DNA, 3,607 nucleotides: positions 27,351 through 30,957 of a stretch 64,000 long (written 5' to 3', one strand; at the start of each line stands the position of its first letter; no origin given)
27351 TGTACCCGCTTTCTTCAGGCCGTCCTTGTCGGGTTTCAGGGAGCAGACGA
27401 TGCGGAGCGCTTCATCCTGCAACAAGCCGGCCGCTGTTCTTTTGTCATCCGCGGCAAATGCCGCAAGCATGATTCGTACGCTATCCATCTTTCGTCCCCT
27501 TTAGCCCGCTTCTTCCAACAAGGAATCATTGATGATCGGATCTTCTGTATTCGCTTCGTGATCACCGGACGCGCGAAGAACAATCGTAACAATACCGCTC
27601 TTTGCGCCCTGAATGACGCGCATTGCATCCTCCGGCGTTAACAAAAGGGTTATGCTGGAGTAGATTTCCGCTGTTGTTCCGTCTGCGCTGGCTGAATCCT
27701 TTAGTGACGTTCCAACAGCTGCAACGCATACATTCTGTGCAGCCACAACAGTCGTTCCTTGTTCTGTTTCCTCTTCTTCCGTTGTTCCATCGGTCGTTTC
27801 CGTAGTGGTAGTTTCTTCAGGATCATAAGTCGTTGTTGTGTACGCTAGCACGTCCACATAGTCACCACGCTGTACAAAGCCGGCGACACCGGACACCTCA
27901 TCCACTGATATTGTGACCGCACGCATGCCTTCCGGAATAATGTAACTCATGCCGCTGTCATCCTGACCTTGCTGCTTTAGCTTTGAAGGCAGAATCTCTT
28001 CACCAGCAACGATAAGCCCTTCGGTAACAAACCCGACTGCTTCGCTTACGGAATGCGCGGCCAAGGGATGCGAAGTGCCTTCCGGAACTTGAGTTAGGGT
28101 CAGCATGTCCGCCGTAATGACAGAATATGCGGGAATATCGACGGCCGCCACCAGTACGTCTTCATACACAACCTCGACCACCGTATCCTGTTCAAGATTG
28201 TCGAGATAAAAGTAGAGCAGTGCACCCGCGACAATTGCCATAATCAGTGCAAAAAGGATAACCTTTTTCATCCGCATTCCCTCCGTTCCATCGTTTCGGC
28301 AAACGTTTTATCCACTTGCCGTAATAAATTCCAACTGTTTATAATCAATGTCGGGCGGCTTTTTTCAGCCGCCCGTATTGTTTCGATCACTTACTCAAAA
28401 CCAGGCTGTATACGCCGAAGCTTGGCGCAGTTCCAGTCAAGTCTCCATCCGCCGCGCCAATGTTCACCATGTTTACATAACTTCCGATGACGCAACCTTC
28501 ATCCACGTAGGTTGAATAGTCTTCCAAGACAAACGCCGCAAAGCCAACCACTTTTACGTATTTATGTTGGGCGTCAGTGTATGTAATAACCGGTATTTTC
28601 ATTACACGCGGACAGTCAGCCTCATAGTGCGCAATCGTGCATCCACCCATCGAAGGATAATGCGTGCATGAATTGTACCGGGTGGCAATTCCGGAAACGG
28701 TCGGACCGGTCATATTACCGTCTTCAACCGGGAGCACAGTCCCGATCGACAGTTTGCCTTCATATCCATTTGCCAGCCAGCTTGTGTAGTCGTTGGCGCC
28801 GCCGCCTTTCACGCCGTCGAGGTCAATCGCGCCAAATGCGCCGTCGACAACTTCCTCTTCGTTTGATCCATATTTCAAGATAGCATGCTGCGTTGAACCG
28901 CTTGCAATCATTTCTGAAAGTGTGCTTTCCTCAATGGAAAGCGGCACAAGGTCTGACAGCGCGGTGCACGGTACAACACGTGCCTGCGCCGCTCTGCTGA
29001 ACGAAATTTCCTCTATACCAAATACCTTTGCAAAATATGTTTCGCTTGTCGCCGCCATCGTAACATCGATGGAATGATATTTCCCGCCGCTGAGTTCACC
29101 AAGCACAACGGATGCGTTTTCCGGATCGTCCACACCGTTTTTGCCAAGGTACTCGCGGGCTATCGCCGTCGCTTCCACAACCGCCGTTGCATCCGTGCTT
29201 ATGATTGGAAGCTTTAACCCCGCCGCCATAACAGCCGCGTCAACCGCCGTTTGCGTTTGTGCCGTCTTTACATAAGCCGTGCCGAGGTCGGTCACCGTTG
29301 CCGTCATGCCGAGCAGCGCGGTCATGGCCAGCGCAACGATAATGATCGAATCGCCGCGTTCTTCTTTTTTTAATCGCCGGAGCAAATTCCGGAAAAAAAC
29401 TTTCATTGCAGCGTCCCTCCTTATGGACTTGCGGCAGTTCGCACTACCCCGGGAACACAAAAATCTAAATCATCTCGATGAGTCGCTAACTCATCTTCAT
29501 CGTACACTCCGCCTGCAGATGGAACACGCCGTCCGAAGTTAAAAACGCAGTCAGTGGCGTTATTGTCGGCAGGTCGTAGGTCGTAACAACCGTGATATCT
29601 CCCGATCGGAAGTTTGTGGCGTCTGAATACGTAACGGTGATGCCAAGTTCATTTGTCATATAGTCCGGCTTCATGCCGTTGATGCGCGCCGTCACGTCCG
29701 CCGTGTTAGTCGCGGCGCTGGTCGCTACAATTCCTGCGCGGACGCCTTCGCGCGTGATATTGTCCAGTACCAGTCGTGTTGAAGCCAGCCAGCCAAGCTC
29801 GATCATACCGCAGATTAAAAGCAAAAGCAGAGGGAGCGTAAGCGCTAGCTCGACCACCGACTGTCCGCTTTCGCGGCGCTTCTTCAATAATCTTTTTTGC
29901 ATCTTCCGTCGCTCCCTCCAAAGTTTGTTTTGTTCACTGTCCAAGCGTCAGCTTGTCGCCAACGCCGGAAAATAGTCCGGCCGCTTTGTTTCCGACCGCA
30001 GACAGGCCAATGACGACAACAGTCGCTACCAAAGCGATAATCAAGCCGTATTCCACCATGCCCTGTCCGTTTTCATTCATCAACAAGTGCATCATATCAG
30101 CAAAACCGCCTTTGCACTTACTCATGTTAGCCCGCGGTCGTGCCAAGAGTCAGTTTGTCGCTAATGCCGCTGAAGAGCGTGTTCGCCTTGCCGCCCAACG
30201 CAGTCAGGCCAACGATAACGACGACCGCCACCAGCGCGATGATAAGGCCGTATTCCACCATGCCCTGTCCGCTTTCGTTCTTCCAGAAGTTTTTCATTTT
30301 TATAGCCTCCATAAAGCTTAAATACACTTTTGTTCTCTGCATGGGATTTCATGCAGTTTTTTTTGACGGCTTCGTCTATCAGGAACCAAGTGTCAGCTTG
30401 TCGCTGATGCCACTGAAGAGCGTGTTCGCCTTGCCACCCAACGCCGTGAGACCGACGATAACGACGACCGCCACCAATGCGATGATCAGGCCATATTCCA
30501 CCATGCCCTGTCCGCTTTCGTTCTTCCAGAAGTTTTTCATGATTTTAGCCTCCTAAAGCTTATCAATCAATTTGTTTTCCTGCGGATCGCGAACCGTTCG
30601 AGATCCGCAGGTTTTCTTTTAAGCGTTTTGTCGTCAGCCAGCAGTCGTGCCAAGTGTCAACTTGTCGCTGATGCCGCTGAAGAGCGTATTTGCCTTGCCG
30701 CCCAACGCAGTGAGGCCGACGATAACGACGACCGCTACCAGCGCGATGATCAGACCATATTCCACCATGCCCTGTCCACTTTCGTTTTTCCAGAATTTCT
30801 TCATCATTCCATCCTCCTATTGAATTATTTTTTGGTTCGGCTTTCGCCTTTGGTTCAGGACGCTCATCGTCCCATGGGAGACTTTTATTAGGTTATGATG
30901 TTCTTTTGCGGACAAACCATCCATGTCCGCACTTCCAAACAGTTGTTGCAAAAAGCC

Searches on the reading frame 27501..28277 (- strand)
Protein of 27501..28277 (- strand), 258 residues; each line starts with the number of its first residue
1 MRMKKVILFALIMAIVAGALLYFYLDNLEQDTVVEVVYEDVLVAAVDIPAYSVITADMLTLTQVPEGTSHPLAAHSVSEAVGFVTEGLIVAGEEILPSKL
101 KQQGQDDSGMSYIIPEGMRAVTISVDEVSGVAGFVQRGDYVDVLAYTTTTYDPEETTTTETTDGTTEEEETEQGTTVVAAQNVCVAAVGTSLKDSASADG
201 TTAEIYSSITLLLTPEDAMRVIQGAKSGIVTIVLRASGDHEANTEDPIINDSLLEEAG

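Call 83: search_protein_families(library=pfam, proteins=[window:27501-28277:-], max_evalue=0.001)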
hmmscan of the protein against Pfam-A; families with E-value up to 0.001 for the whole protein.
window:27501-28277:- (258 aa): 2 families
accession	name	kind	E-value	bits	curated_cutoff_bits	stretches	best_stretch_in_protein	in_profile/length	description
PF16976.10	RcpC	-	5.9e-23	81.4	28.8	1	109-235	2-114/114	Flp pilus assembly protein RcpC/CpaB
PF08666.17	SAF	-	1.7e-07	32.1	21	1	40-100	2-62/63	SAF domain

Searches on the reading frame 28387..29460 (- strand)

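Call 83: search_protein_families(library=pfam, proteins=[window:28387-29460:-], max_evalue=0.001)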
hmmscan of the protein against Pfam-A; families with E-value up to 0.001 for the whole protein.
window:28387-29460:- (357 aa): 1 family
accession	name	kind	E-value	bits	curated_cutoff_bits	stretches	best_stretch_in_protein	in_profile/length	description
PF13400.11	Tad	-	1.5e-06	28.8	22.3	1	38-80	2-44/47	Putative Flp pilus-assembly TadE/G-like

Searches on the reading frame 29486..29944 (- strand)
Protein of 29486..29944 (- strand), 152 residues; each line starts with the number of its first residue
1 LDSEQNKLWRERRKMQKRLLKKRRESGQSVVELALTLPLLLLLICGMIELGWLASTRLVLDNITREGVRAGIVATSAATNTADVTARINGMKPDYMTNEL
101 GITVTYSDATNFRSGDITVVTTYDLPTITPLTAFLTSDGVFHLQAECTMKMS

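Call 83: search_protein_families(library=pfam, proteins=[window:29486-29944:-], max_evalue=0.001)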
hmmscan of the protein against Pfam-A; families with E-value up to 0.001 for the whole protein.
window:29486-29944:- (152 aa): 1 family
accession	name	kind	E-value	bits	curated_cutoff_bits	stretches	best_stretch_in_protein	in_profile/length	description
PF07811.17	TadE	-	2.1e-13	50.6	22.9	1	27-69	1-43/43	TadE-like protein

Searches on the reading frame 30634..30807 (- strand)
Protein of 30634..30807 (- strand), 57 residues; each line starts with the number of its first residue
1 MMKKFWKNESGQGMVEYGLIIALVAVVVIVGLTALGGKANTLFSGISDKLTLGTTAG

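Call 83: search_protein_families(library=pfam, proteins=[window:30634-30807:-], max_evalue=0.001)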
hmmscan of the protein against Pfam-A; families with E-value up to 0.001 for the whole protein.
window:30634-30807:- (57 aa): 2 families
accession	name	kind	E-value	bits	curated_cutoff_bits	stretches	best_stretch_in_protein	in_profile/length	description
PF04964.19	Flp_Fap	-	5.7e-14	52.1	32.2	1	5-49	1-45/46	Flp/Fap pilin component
PF16982.10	Flp1_like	-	6.1e-05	22.8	33.5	1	4-49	1-46/49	Putative Flagellin, Flp1-like, domain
